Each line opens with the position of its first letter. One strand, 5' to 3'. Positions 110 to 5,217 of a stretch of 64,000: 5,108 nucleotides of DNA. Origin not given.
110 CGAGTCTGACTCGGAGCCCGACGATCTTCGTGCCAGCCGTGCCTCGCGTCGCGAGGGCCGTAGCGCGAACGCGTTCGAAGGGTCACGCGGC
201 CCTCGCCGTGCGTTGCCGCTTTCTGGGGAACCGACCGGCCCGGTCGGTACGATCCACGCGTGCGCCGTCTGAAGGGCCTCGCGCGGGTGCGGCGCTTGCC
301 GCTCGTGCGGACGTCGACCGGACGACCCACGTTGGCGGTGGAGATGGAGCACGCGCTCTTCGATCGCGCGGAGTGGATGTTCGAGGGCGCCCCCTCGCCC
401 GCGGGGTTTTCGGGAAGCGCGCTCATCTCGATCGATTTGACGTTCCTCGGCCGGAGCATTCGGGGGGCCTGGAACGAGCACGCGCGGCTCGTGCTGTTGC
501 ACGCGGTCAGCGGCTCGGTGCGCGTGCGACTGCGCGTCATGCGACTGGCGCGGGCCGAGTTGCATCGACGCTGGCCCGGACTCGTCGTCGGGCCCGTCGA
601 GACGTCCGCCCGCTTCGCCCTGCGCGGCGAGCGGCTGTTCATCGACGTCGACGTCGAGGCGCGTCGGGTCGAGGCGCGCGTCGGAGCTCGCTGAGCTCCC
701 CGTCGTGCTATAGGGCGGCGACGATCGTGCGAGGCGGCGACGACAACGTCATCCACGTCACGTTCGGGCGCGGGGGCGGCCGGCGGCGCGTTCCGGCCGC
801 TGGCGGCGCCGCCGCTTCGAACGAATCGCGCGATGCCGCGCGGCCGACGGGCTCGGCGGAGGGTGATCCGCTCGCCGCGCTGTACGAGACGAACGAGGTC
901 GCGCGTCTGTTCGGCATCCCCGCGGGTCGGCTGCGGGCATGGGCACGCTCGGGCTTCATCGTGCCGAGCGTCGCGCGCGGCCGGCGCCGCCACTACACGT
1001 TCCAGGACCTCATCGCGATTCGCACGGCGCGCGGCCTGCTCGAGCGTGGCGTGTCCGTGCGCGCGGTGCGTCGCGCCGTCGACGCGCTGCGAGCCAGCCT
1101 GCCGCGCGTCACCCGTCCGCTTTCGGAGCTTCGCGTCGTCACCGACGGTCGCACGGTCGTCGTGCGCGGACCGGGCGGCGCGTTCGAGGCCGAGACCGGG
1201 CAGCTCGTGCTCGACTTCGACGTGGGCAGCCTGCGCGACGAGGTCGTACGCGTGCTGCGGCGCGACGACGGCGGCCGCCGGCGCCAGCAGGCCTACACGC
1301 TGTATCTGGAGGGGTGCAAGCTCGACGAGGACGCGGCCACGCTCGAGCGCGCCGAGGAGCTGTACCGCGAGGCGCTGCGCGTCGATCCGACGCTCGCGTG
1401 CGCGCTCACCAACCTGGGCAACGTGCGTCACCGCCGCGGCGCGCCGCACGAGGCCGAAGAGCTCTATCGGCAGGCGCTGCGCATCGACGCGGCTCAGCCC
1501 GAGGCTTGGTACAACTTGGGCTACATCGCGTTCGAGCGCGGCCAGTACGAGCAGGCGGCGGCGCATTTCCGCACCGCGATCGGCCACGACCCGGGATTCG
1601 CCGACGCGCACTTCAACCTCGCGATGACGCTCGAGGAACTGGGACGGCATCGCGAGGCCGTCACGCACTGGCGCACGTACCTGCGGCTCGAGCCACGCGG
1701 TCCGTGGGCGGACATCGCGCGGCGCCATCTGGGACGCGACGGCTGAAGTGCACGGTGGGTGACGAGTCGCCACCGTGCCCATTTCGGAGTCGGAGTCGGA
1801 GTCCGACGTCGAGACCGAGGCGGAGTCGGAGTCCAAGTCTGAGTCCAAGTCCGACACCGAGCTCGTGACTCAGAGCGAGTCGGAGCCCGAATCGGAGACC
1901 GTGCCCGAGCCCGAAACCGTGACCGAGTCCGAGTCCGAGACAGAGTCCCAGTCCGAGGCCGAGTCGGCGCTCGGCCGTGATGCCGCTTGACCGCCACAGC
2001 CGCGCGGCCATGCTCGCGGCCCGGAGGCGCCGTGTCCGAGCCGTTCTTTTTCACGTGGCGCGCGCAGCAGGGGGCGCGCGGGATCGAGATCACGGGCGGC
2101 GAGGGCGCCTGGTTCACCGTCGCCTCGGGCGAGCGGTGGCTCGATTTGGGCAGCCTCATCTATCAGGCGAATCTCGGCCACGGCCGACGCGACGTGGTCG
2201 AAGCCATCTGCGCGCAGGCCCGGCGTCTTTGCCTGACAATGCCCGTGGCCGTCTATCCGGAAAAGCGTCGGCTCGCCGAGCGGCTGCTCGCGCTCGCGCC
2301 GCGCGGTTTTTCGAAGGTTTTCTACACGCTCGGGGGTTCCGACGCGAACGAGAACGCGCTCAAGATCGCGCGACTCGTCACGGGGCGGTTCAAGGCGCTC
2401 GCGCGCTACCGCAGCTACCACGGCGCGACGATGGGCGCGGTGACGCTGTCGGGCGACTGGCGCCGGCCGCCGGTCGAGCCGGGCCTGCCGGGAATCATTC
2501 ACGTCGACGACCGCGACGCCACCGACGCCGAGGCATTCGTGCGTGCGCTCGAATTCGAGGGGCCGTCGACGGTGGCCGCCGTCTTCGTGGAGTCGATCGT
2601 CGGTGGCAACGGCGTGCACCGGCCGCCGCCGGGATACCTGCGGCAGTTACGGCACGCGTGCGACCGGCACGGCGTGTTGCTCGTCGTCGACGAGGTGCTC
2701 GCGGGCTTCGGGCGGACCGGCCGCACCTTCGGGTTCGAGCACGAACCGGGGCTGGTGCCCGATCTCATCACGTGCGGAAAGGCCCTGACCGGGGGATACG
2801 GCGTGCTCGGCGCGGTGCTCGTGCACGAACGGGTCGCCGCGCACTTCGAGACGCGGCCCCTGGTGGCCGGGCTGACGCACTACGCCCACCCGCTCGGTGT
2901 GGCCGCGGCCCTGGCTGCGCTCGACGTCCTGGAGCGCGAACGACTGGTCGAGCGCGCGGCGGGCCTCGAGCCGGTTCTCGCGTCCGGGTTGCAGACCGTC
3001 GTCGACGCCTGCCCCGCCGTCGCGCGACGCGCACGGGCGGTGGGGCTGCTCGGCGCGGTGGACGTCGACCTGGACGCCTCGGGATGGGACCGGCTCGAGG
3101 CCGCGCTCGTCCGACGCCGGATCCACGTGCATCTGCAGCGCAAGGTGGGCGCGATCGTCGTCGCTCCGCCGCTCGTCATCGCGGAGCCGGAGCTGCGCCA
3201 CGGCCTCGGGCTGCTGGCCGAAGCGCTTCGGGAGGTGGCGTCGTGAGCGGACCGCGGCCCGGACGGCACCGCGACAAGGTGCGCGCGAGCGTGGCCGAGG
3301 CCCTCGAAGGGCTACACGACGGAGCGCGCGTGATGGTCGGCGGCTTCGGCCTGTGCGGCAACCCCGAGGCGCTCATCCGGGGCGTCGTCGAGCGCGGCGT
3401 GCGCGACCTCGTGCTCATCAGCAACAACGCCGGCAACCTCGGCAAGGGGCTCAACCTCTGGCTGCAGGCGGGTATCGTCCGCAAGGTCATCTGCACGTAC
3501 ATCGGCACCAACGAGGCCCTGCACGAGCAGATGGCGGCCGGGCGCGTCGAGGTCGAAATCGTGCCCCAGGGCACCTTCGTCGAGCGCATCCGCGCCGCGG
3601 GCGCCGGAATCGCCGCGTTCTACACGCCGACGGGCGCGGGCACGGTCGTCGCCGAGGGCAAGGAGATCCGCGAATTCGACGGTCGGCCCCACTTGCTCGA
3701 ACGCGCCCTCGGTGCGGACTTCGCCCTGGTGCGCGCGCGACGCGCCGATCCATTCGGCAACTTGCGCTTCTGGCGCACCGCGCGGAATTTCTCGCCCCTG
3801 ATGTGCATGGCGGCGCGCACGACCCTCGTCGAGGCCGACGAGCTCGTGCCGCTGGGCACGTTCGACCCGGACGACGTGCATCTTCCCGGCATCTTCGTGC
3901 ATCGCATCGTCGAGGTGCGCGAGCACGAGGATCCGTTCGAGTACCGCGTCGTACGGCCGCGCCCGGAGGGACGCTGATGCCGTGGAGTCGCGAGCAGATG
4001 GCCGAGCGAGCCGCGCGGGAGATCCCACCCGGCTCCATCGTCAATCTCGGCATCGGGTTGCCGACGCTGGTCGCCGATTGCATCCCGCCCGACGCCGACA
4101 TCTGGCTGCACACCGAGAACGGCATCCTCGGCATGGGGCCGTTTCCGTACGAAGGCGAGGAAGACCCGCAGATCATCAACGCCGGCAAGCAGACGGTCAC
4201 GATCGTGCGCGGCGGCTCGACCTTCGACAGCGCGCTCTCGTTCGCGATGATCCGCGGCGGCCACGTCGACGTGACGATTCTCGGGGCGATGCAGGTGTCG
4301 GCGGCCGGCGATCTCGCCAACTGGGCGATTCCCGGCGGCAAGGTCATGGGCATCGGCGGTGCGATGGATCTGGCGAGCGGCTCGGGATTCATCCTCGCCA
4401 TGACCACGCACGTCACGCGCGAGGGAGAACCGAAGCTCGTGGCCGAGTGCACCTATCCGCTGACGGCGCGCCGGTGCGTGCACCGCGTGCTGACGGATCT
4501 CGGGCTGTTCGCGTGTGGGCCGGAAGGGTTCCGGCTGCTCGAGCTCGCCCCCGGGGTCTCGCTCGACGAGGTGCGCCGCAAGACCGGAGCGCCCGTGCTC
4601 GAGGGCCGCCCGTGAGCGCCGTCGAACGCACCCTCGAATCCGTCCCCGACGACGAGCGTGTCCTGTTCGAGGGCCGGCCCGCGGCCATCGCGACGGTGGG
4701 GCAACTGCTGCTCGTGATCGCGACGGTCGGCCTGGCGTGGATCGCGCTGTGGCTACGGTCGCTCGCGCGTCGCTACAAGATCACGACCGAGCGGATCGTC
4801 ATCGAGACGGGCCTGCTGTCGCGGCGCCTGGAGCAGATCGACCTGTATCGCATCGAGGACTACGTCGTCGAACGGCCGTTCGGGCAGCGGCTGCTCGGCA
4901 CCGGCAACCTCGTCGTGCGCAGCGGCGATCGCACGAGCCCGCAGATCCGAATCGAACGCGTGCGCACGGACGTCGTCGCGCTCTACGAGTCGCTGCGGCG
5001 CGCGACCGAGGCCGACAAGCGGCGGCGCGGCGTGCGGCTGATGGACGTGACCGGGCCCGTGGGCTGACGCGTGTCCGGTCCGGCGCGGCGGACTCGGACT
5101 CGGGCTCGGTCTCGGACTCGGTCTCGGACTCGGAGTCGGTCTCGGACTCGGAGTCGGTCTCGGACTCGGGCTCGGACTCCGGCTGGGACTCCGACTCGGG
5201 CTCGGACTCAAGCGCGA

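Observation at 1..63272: Twelve copies of a period-6 (NCS-GAG)n array fill almost every long intergenic gap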

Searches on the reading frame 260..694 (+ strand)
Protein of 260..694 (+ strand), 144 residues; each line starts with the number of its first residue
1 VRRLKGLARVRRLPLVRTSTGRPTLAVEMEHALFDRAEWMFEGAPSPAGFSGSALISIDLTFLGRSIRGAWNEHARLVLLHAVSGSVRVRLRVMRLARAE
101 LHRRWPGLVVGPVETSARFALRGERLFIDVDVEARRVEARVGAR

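Call 35: search_protein_families(library=pfam, proteins=[window:260-694:+], max_evalue=0.001)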
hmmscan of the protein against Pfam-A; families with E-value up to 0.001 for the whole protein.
window:260-694:+ (144 aa): 0 families

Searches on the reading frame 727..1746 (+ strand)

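Call 35: search_protein_families(library=pfam, proteins=[window:727-1746:+], max_evalue=0.001)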
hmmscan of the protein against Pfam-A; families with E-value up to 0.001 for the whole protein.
window:727-1746:+ (339 aa): 22 families
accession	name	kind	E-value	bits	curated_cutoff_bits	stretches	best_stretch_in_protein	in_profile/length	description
PF00515.34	TPR_1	-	2.4e-26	90.9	27.8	3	258-291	1-34/34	Tetratricopeptide repeat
PF13414.12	TPR_11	-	2.1e-24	85.4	26.8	2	265-306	1-42/42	TPR repeat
PF07719.23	TPR_2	-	3.5e-22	77.1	27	2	258-290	1-33/34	Tetratricopeptide repeat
PF13431.12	TPR_17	-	4.3e-20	70.7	24.4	2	246-277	1-32/34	Tetratricopeptide repeat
PF13181.12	TPR_8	-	3.9e-17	61.3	25.7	1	259-289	2-32/34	Tetratricopeptide repeat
PF14559.12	TPR_19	-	1.9e-15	57.3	25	2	268-313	1-46/68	Tetratricopeptide repeat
PF13424.12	TPR_12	-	2.9e-15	56.7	30.1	3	223-285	2-72/77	Tetratricopeptide repeat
PF13411.12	MerR_1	-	4.4e-14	52.8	21.6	1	53-120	1-68/69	MerR HTH family regulatory protein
PF13432.12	TPR_16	-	1.6e-13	51.2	32.7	2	262-323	1-62/65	Tetratricopeptide repeat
PF13176.12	TPR_7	-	1.2e-11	44.1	27.9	1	226-254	1-29/36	Tetratricopeptide repeat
PF13428.12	TPR_14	-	1.5e-11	44.2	23.5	2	258-299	1-42/44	Tetratricopeptide repeat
PF13174.12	TPR_6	-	9.4e-09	35.8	26.3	0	259-289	1-31/33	Tetratricopeptide repeat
PF13374.12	TPR_10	-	6e-08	32.9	27.5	0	226-253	4-31/42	Tetratricopeptide repeat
PF07721.20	TPR_4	-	4.2e-07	30.4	27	0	294-316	3-25/26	Tetratricopeptide repeat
PF24575.1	TPR_Slam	-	4.3e-07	30.8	35.2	1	260-311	49-100/104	Surface lipoprotein assembly modifier, N-terminal TPR repeats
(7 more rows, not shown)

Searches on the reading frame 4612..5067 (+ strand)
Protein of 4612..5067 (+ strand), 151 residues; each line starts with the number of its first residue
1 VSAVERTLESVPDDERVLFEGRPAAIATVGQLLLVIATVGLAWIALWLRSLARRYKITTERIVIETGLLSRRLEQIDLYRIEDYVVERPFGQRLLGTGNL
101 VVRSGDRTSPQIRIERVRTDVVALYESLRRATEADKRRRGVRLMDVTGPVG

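Call 35: search_protein_families(library=pfam, proteins=[window:4612-5067:+], max_evalue=0.001)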
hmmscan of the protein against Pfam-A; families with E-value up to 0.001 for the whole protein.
window:4612-5067:+ (151 aa): 1 family
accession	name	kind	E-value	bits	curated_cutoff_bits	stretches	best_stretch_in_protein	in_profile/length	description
PF03703.20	bPH_2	-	1.6e-11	44.7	22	1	53-114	4-65/78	Bacterial PH domain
